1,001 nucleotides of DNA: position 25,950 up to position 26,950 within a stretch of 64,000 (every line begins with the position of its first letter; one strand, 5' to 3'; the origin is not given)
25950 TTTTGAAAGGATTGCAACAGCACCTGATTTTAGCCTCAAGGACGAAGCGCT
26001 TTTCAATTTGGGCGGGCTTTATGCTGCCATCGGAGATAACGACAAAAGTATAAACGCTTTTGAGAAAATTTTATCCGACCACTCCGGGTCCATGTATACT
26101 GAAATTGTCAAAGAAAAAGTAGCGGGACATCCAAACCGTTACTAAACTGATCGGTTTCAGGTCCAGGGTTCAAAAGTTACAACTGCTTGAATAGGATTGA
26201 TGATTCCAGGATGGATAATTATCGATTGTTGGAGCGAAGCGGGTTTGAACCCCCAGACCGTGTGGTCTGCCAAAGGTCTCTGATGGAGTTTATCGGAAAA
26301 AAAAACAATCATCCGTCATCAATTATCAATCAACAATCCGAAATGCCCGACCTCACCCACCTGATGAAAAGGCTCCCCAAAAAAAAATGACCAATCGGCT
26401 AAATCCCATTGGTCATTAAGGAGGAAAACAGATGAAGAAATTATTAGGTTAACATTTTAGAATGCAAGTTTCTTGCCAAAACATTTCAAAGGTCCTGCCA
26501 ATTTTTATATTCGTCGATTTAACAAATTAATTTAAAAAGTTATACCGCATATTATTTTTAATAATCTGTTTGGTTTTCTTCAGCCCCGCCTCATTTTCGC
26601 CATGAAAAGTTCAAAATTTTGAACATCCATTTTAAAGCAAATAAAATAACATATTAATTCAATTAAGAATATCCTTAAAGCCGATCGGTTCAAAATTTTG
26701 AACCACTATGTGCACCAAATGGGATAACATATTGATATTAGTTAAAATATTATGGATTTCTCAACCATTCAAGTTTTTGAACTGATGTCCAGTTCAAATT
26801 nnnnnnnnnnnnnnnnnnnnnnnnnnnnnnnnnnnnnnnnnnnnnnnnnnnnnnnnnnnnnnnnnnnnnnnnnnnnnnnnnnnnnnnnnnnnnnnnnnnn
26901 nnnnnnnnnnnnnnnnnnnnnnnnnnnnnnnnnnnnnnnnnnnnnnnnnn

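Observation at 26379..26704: Enhancer-dependent sigma54 promoter that seems to make only a ~70-nt anti-SD RNA, next to its likely activator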

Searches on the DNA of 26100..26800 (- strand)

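Call 4: search_rna_families(source=window, start=26100, end=26800, threshold=evalue, max_evalue=10, show_alignments=3)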
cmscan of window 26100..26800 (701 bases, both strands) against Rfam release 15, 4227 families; matches with E-value up to 10: 7.
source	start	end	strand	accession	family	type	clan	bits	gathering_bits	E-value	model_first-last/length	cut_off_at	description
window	26382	26484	-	RF01470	rli38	Gene; sRNA;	-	18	49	8.9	1-150/150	no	Listeria sRNA rli38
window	26374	26441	-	RF00519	suhB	Gene; sRNA;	CL00108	16.8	41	0.86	1-77/77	no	Makes More Granules Regulator RNA (mmgR)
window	26606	26706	-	RF04156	MIR2670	Gene; miRNA;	-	14.1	117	2.7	1-200/200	no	MIR2670 microRNA precursor family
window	26550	26632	-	RF02842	RefA1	Gene; sRNA;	-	13.1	94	3.9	1-222/222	no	Enterococcus sRNA A1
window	26713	26780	-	RF02189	ST7-OT4_3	Gene; lncRNA;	-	12.1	50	2.4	241-302/302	no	ST7 overlapping transcript 4 conserved region 3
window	26386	26416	+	RF02737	Rev13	Gene; antisense;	-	12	242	1.9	44-74/354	no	Soft rot Enterobacteriaceae Rev 13 asRNA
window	26743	26800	+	RF02933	ARRPOF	Gene; sRNA;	-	10.3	127.2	7.2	1-61/256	3'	ARRPOF RNA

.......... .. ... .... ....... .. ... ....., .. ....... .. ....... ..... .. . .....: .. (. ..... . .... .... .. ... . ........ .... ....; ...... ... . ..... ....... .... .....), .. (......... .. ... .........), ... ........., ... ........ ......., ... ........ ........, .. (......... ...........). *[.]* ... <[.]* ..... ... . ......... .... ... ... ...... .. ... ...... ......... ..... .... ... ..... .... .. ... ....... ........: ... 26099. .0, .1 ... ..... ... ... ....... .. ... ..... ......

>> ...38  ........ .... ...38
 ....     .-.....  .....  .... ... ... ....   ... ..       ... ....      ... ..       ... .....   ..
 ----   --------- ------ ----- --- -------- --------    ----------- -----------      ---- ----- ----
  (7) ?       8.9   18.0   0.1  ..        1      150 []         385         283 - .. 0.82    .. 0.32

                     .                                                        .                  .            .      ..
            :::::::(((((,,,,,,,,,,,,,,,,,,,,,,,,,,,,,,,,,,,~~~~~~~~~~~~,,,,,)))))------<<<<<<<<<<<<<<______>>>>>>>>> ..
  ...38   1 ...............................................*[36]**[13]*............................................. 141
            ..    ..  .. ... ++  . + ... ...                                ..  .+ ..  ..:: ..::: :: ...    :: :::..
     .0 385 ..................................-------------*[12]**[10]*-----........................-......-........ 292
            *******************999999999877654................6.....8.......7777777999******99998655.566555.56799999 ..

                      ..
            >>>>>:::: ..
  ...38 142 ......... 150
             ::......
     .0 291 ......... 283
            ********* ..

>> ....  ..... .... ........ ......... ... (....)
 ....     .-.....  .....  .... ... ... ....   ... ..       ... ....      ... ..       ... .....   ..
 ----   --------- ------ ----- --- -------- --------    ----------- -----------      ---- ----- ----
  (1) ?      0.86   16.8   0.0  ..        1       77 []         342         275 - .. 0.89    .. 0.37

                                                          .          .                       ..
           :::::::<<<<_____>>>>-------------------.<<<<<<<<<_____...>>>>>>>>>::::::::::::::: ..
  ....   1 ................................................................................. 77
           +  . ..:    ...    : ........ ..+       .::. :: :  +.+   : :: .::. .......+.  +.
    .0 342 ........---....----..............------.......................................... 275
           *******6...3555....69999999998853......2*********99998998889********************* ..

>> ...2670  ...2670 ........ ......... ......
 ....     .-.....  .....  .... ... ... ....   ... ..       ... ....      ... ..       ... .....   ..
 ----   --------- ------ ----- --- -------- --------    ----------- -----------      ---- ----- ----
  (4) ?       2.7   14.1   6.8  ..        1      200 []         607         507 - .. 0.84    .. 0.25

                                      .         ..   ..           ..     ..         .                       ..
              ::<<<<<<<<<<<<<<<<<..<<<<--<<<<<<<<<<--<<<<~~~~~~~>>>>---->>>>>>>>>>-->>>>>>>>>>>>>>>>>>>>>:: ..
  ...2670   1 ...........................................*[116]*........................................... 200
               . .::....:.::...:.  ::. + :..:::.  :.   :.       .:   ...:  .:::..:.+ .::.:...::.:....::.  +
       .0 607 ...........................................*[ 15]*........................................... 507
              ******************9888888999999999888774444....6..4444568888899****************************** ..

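Call 39: build_rna_model(alignment_id=A3, structure=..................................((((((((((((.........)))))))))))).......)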
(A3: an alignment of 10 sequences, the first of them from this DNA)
Model R1 built from alignment A3 (10 sequences, 74 columns); structure: as given.
model positions 71; base pairs 12; branch points 0; effective number of sequences 1.98; information 0.794 bits per position. Calibrated on 0.2 Mb of random sequence (short: E-values are rough).
structure used (alignment columns):
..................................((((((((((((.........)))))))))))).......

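Call 40: search_with_rna_model(model_id=R1, source=window, filters=off, max_evalue=10)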
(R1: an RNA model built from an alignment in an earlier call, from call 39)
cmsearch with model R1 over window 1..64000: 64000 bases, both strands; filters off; matches with E-value up to 10: 15.
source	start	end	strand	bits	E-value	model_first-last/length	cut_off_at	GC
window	26380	26450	-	99.3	2.1e-16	1-71/71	no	0.32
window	26386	26417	+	24.5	0.017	34-65/71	no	0.41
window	13410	13461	+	13.3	2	1-71/71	no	0.4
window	27924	27992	+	13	2.2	1-71/71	no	0.36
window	49664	49678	-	12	3.4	1-71/71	no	0.2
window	14758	14843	+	11.9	3.6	1-71/71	no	0.3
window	53105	53170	-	11.8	3.8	1-71/71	no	0.36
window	26763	26810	+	11.5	4.3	1-71/71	no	0.25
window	32133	32186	-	11.3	4.6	1-71/71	no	0.43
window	48851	48925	+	11.2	4.9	1-71/71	no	0.28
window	33952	33993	-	10.8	5.8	32-71/71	no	0.24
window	31900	31950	-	10.7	5.9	1-71/71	no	0.27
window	62186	62244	-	10.7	5.9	1-71/71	no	0.31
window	49305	49356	+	9.9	8.4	1-71/71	no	0.27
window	29646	29687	-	9.8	8.9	1-71/71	no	0.31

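Call 41: search_with_rna_model(model_id=R1, sources=[L001, L002, L003, L004, L005, L006, L007, L012, L013, L021, L023, L024, L030, L038, L040, L050, L054, L067, L077, L078, L079, L080, L081, L082, L083, L084, L085, L086, L172, L175, L176, L177, L178, L180, L165, L166, L161], max_evalue=1)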
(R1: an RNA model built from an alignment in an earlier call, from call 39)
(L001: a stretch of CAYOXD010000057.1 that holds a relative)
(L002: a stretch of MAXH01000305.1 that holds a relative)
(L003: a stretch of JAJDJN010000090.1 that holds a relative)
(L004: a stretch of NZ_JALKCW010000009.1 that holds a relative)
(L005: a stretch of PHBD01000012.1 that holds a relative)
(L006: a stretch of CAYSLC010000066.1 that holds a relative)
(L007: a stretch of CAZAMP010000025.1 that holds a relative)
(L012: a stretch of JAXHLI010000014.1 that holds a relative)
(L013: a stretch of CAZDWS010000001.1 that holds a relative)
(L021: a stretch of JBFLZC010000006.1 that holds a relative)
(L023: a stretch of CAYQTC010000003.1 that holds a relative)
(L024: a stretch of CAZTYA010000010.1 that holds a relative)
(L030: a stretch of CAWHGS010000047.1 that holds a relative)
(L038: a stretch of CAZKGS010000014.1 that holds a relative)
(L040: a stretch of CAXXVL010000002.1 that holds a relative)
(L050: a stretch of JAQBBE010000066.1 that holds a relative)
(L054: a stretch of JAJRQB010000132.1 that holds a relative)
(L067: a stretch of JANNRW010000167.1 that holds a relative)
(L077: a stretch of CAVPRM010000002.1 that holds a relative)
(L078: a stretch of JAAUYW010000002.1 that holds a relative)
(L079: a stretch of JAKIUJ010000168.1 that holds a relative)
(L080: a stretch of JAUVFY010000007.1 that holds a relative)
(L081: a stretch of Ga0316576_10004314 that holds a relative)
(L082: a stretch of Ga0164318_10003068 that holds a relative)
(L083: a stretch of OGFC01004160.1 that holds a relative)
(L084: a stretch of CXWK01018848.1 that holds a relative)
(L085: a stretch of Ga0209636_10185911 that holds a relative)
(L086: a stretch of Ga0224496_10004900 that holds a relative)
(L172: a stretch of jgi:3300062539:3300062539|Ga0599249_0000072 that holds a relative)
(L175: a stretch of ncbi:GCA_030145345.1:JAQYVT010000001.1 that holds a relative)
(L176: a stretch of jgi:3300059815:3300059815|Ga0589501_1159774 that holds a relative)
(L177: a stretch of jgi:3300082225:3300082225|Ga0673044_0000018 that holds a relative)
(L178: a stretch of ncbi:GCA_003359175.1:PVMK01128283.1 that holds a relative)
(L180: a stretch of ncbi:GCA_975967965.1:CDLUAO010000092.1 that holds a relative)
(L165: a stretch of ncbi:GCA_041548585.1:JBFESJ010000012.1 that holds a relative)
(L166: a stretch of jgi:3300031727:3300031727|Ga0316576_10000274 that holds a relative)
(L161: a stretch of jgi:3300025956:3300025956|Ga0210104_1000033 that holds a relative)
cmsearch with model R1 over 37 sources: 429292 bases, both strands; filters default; matches with E-value up to 1: 15.
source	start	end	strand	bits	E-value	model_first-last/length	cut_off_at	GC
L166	4696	4766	+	100.1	1e-15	1-71/71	no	0.31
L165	4699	4769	+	98.5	2e-15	1-71/71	no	0.31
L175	11702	11773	+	95.8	6.1e-15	1-71/71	no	0.35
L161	4702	4772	+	95.8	6.4e-15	1-71/71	no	0.31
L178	10253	10324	+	93.3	1.8e-14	1-71/71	no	0.35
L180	11701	11770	+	90.5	6e-14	1-71/71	no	0.3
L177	11701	11769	+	90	7.3e-14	1-71/71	no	0.29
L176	11737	11808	+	87.4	2.3e-13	1-71/71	no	0.28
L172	11700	11770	+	85.9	4.3e-13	1-71/71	no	0.3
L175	11735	11767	-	27.3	0.033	34-65/71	no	0.52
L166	4729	4760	-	27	0.039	34-65/71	no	0.41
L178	10285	10318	-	25.7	0.065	34-66/71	no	0.47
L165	4732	4763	-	25.3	0.078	34-65/71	no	0.41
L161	4735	4766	-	23.1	0.2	34-65/71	no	0.38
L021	542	603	-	20.5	0.6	1-71/71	no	0.53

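Call 64: search_with_rna_model(model_id=R1, sources=[L181, L182, L183, L184], max_evalue=1, show_alignments=4)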
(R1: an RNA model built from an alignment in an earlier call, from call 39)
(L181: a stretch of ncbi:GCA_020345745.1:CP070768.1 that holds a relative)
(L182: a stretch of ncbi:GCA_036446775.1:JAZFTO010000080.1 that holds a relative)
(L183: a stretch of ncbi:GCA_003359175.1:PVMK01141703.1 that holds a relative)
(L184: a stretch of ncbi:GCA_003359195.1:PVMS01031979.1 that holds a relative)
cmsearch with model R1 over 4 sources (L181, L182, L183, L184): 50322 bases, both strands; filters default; matches with E-value up to 1: 5.
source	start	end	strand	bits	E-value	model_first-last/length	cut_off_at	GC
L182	6768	6840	+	65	3.9e-10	1-71/71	no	0.41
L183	6730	6809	+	56.3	1.6e-08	1-71/71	no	0.29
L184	3479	3558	+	56.3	1.6e-08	1-71/71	no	0.29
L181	16105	16175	+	21.1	0.055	1-71/71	no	0.35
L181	8994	9049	-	17.6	0.25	1-71/71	no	0.38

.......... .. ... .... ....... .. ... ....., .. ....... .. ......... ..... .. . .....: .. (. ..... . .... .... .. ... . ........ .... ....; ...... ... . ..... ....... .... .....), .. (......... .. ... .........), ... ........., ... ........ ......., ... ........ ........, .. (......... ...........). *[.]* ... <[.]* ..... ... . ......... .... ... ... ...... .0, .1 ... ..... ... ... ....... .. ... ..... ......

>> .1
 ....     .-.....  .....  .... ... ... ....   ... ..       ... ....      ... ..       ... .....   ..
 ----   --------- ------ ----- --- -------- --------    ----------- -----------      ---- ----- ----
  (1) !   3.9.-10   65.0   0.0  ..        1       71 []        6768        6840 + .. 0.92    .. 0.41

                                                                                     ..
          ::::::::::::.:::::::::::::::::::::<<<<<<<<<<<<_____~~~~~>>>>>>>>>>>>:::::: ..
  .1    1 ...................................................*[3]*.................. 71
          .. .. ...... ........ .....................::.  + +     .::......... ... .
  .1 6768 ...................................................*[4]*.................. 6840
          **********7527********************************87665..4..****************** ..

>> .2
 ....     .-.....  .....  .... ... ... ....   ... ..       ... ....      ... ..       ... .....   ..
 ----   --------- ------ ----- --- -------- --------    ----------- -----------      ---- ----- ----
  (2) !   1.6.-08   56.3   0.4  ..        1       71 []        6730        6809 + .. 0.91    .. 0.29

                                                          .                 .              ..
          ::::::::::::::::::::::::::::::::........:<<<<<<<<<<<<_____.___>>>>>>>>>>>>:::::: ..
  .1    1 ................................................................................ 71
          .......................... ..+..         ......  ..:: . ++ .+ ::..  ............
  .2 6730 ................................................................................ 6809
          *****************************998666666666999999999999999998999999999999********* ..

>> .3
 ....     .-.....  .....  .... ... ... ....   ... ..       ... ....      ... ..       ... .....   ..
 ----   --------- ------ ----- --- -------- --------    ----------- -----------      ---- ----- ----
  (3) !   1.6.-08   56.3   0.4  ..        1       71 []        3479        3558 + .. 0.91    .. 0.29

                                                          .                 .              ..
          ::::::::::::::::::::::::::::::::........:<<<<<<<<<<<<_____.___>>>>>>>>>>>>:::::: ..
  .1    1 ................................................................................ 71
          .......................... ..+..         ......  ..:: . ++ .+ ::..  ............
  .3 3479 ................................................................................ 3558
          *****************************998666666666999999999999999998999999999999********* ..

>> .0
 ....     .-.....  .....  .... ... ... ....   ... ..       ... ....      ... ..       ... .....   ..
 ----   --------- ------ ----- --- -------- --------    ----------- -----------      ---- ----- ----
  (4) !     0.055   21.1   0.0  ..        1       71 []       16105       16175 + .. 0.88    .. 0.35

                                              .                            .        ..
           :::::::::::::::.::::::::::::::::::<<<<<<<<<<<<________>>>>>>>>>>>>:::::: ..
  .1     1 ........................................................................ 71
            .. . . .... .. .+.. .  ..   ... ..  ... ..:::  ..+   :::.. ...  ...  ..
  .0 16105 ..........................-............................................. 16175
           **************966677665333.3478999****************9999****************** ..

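Call 68: search_with_rna_model(model_id=R1, sources=[window, L161, L165, L166, L172, L175, L176, L177, L178, L180, L182, L183], max_evalue=0.00001, make_alignment=true)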
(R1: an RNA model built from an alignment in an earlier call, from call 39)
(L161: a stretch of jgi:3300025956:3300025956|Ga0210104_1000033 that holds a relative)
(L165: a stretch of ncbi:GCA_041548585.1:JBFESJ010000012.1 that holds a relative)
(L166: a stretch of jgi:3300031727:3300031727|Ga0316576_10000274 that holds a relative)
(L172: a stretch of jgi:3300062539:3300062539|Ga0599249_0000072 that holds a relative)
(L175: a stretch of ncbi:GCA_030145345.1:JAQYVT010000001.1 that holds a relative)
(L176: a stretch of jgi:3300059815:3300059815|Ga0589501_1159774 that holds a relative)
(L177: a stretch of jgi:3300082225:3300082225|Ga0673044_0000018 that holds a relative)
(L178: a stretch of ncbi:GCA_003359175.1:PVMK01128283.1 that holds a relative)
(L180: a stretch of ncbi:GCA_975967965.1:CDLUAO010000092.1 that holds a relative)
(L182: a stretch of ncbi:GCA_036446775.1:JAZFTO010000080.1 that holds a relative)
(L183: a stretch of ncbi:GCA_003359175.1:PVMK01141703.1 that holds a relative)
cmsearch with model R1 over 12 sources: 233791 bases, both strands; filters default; matches with E-value up to 0.00001: 12.
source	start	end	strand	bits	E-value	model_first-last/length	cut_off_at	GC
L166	4696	4766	+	100.1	5.4e-16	1-71/71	no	0.31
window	26380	26450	-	99.3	7.5e-16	1-71/71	no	0.32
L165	4699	4769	+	98.5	1.1e-15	1-71/71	no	0.31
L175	11702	11773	+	95.8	3.3e-15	1-71/71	no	0.35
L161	4702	4772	+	95.8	3.5e-15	1-71/71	no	0.31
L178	10253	10324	+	93.3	9.8e-15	1-71/71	no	0.35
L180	11701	11770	+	90.5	3.3e-14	1-71/71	no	0.3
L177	11701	11769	+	90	4e-14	1-71/71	no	0.29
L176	11737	11808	+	87.4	1.2e-13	1-71/71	no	0.28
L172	11700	11770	+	85.9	2.4e-13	1-71/71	no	0.3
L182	6768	6840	+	65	1.8e-09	1-71/71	no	0.41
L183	6730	6809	+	56.3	7.4e-08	1-71/71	no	0.29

Alignment A5: 12 matches aligned to the model, 86 columns, each read 5' to 3' on its own strand. Consensus structure (alignment columns), stored with it:
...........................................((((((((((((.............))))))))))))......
